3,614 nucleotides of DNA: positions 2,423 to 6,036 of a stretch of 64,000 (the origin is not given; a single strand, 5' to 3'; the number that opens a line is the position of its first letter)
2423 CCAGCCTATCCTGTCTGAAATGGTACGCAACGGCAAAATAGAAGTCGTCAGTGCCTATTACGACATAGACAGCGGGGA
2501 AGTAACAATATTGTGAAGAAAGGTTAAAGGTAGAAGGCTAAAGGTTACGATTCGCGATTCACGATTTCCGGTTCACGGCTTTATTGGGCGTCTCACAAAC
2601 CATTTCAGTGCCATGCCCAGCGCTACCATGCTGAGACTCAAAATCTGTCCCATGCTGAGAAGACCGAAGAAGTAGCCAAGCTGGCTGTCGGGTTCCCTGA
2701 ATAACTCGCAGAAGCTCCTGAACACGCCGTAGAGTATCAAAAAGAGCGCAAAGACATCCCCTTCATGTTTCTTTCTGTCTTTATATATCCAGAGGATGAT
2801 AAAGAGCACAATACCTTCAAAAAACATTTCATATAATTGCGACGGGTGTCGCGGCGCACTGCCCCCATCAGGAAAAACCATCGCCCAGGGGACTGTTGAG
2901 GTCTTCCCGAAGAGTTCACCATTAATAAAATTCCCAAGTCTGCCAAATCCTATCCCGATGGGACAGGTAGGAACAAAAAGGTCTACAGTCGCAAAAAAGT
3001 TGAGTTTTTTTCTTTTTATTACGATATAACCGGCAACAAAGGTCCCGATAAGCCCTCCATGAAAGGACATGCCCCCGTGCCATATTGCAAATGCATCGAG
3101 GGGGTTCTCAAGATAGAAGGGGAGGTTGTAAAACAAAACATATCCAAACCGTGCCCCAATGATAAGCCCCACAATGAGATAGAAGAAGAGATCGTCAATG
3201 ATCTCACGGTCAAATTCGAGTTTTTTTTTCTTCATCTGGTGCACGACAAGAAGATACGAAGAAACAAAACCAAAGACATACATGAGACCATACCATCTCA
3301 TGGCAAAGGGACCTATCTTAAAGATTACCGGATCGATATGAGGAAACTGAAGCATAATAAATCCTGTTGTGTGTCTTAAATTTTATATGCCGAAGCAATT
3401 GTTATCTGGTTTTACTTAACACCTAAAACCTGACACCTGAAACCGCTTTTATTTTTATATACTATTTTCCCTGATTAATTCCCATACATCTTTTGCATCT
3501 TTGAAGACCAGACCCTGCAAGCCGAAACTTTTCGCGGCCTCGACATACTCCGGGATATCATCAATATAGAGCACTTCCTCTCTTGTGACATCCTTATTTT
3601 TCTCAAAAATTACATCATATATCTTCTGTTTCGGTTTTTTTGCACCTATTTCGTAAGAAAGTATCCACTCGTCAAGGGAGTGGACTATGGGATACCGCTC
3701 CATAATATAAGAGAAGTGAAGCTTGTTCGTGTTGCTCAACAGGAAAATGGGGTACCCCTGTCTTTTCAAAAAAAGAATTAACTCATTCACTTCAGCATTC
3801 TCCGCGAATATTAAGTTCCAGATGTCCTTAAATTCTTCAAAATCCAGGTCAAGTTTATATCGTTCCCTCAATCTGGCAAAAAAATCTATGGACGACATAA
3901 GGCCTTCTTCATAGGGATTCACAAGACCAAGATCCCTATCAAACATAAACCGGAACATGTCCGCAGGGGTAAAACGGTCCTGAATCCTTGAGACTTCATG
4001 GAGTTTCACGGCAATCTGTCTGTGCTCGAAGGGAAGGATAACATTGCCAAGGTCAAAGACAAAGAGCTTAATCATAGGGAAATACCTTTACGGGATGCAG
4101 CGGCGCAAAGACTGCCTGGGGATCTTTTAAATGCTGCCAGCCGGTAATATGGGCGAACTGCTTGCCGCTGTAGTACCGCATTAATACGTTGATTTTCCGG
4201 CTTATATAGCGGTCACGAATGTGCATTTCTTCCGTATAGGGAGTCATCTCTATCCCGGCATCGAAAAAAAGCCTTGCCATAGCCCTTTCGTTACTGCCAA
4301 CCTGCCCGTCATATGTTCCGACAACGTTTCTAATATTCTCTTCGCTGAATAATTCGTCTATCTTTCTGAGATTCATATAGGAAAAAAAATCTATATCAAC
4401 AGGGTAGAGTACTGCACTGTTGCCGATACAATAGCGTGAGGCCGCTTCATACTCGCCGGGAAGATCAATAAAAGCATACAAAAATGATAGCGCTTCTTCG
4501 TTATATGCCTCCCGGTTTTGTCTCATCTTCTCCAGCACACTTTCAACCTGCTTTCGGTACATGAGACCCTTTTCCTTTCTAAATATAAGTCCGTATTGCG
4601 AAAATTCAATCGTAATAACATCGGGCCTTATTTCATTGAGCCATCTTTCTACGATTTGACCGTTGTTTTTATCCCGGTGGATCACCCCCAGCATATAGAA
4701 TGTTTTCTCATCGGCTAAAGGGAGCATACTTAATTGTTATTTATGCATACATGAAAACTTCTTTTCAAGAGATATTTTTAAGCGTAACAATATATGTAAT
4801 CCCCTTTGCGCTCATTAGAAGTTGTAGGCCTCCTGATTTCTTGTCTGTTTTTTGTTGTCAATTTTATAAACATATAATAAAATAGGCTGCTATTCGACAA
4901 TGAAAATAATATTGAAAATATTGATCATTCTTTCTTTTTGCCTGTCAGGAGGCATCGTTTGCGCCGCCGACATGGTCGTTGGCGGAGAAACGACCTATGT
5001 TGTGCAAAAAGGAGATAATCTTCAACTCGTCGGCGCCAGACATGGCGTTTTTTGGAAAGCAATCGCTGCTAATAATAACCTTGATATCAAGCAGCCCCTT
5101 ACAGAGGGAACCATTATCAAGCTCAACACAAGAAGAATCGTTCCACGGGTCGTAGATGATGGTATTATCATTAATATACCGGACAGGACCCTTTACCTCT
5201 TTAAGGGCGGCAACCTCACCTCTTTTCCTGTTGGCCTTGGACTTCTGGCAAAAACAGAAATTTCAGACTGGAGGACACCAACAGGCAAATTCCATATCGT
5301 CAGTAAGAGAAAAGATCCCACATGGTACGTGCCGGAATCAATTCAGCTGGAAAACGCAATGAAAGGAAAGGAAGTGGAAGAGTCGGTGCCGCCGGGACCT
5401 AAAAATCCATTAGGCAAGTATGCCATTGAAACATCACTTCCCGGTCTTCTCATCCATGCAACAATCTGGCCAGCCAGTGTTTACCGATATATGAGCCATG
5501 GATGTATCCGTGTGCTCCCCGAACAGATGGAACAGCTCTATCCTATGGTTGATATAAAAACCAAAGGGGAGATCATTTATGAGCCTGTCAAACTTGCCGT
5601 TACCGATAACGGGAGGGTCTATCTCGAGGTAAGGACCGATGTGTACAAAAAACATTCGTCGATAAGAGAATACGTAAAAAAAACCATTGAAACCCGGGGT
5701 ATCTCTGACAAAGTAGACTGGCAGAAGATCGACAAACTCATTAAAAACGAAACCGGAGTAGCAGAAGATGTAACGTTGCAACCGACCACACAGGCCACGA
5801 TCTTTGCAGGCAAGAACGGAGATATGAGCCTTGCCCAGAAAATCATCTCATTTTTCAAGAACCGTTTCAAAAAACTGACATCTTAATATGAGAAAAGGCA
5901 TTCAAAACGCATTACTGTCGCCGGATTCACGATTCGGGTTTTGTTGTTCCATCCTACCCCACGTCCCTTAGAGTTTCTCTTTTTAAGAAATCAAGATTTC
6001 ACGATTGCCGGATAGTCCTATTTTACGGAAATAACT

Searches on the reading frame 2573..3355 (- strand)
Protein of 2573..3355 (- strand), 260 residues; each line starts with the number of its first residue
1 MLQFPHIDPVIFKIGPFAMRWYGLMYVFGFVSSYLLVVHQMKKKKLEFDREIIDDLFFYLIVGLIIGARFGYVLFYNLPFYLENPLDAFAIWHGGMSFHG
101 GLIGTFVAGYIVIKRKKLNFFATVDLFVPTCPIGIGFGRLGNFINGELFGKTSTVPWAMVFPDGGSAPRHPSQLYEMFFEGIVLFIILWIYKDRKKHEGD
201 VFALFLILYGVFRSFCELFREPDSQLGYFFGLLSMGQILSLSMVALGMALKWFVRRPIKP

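Call 65: search_protein_families(library=pfam, proteins=[window:2573-3355:-], max_evalue=0.0001)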
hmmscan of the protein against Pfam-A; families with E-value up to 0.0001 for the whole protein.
window:2573-3355:- (260 aa): 1 family
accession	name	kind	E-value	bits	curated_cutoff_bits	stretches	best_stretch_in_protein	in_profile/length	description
PF01790.23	LGT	-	4.6e-84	281.9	24.9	1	9-252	1-239/240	Prolipoprotein diacylglyceryl transferase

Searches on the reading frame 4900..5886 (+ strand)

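Call 56: search_protein_families(library=pfam, proteins=[window:4900-5886:+], max_evalue=0.00001)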
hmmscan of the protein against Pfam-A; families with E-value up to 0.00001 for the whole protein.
window:4900-5886:+ (328 aa): 1 family
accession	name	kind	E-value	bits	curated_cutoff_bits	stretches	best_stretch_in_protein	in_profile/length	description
PF03734.19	YkuD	-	1.6e-20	74.6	23.4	1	88-225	3-146/146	L,D-transpeptidase catalytic domain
